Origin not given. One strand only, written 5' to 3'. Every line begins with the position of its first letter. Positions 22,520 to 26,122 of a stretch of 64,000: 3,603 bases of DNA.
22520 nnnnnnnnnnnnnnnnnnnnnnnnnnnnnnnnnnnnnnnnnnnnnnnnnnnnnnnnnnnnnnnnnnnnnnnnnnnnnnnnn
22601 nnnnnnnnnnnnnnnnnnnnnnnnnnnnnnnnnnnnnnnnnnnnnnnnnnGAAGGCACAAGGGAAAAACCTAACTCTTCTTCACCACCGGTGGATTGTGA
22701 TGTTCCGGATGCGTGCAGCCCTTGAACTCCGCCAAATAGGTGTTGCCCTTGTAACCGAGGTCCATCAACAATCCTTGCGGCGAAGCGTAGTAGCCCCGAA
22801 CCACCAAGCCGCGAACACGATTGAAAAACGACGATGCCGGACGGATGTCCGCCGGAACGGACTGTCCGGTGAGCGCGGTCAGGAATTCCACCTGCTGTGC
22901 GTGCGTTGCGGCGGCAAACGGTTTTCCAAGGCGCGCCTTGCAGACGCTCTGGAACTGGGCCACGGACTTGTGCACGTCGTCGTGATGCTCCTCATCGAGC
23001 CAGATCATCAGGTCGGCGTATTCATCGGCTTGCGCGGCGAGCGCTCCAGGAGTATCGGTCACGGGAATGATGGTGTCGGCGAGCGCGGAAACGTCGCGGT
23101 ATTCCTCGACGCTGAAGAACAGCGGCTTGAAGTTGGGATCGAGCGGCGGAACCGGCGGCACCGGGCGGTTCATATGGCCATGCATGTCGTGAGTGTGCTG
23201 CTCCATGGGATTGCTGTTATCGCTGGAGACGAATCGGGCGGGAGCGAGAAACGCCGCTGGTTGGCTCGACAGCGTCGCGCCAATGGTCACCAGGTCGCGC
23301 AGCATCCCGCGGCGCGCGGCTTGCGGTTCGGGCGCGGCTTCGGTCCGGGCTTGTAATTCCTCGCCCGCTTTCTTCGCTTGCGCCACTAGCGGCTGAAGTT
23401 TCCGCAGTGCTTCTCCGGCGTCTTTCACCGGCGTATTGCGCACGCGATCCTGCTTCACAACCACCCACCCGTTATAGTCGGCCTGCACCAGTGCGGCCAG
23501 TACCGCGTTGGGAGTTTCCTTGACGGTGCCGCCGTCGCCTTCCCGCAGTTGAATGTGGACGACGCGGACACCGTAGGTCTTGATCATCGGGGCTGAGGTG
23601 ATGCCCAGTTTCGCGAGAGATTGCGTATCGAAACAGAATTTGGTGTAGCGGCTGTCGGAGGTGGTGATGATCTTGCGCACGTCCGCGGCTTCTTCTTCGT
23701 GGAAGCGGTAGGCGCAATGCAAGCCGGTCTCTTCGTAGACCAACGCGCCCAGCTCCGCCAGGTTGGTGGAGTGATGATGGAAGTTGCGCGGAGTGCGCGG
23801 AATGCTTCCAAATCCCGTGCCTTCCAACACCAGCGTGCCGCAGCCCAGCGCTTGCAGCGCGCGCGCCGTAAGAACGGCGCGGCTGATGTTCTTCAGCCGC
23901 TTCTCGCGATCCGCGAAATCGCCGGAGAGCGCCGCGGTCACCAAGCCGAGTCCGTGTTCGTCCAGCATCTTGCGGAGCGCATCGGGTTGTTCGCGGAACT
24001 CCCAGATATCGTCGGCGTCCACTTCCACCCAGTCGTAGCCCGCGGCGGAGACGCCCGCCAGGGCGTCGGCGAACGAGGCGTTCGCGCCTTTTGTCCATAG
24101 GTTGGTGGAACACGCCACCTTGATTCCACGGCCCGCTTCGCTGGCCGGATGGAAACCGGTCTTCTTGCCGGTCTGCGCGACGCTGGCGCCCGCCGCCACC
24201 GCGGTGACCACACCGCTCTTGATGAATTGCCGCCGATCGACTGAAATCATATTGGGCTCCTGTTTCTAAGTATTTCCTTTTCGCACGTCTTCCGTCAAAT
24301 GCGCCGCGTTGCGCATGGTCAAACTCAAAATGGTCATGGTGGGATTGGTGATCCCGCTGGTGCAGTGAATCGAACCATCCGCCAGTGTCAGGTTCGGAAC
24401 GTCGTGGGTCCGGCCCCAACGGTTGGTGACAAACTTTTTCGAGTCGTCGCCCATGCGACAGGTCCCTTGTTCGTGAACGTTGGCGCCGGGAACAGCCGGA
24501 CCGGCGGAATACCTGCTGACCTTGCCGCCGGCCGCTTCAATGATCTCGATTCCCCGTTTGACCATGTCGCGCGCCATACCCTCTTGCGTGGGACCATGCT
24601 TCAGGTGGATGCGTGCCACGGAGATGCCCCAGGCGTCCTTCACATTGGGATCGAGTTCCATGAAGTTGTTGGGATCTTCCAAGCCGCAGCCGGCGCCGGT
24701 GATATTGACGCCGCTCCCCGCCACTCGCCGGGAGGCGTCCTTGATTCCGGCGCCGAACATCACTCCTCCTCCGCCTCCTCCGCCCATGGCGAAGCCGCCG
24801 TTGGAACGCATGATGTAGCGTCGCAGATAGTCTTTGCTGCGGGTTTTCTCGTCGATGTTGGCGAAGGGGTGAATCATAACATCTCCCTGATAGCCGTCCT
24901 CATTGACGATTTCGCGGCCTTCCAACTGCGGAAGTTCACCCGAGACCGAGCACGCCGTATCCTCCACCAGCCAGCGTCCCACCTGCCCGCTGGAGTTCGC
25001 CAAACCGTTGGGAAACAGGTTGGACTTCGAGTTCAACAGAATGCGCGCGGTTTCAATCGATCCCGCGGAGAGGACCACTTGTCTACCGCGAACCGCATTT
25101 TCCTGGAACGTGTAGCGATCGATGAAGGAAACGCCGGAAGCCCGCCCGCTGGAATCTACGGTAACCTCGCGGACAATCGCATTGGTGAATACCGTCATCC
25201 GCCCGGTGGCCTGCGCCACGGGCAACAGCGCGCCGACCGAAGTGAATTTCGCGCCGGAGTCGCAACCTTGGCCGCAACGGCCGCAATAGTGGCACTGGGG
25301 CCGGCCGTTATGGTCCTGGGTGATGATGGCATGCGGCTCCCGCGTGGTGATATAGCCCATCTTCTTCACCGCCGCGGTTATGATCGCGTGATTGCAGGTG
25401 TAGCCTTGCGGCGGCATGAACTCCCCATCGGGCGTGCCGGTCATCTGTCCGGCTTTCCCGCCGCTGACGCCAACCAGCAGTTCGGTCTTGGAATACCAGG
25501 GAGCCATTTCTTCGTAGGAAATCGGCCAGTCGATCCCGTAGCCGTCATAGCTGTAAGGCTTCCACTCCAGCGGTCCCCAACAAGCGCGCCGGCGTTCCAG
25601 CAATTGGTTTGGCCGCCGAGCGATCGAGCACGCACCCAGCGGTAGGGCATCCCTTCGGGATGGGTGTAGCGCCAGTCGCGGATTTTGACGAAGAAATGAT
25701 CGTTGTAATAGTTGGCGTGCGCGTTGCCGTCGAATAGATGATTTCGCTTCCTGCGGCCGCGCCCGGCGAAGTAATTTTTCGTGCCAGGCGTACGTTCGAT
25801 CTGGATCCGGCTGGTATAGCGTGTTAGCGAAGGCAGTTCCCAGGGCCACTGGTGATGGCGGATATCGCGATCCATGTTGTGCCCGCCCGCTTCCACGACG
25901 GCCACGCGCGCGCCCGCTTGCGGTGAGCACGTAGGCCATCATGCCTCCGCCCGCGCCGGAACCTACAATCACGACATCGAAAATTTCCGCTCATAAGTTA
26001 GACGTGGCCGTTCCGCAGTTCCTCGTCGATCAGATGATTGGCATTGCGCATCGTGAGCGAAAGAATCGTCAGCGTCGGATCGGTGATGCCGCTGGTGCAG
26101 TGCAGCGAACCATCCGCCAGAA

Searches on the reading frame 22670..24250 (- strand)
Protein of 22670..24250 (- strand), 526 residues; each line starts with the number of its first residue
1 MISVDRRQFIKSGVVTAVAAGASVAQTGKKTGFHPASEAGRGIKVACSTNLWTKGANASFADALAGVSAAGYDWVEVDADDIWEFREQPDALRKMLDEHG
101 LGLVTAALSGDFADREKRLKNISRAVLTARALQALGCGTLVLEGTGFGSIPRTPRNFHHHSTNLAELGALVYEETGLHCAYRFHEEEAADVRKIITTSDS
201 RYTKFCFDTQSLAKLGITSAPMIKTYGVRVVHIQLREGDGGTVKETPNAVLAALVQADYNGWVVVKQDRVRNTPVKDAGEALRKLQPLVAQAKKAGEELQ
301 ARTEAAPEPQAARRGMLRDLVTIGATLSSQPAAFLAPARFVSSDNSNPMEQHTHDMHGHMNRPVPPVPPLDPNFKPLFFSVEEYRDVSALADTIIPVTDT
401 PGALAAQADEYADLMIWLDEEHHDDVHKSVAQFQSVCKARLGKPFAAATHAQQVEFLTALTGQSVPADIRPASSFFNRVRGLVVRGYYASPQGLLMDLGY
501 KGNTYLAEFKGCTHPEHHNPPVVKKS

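Call 7: search_protein_families(library=pfam, proteins=[window:22670-24250:-], max_evalue=0.001)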
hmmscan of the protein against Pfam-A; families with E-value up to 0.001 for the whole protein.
window:22670-24250:- (526 aa): 2 families
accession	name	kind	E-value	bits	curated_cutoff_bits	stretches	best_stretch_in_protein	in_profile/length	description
PF13618.11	Gluconate_2-dh3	-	1.9e-21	77.3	23.4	1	383-501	3-129/135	Gluconate 2-dehydrogenase subunit 3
PF01261.30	AP_endonuc_2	-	3.4e-14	53.6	31.1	1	67-285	4-246/249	Xylose isomerase-like TIM barrel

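Call 71: search_protein_families(library=ncbifam, proteins=[window:22670-24250:-], max_evalue=0.00001)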
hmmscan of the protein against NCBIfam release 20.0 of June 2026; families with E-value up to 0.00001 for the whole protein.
window:22670-24250:- (526 aa): 1 family
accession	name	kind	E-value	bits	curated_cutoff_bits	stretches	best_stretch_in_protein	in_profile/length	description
TIGR04379.1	myo_inos_iolE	equivalog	4e-14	52.9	290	1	53-236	18-210/290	myo-inosose-2 dehydratase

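Call 80: search_solved_structures(query=window:22670-24250:-, max_evalue=0.001)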
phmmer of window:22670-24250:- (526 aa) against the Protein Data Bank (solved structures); distinct sequences matched with E-value up to 0.001: 0.

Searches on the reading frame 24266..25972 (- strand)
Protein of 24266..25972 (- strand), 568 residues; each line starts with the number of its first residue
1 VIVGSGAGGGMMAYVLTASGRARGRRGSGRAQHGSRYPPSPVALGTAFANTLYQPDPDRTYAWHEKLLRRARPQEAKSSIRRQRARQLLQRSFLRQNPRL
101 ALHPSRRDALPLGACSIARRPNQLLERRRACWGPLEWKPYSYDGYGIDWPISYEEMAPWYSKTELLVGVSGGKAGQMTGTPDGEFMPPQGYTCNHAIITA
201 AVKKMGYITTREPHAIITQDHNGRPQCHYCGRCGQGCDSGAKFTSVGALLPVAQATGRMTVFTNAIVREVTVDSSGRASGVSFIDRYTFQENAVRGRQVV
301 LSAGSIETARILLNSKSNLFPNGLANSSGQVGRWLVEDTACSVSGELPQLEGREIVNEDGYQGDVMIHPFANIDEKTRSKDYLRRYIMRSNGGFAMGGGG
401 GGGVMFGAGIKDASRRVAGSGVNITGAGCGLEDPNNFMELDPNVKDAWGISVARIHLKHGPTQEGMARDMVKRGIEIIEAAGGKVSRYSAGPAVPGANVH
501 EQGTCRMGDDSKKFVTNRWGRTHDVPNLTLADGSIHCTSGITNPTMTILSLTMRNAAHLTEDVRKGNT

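Call 7: search_protein_families(library=pfam, proteins=[window:24266-25972:-], max_evalue=0.001)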
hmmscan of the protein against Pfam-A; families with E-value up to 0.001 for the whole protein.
window:24266-25972:- (568 aa): 2 families
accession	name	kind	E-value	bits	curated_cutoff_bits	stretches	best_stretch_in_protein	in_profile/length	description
PF05199.19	GMC_oxred_C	-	5.9e-17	63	24.6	1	435-551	4-138/139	GMC oxidoreductase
PF00732.25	GMC_oxred_N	-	2.3e-13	50.9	23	1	194-315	86-200/218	GMC oxidoreductase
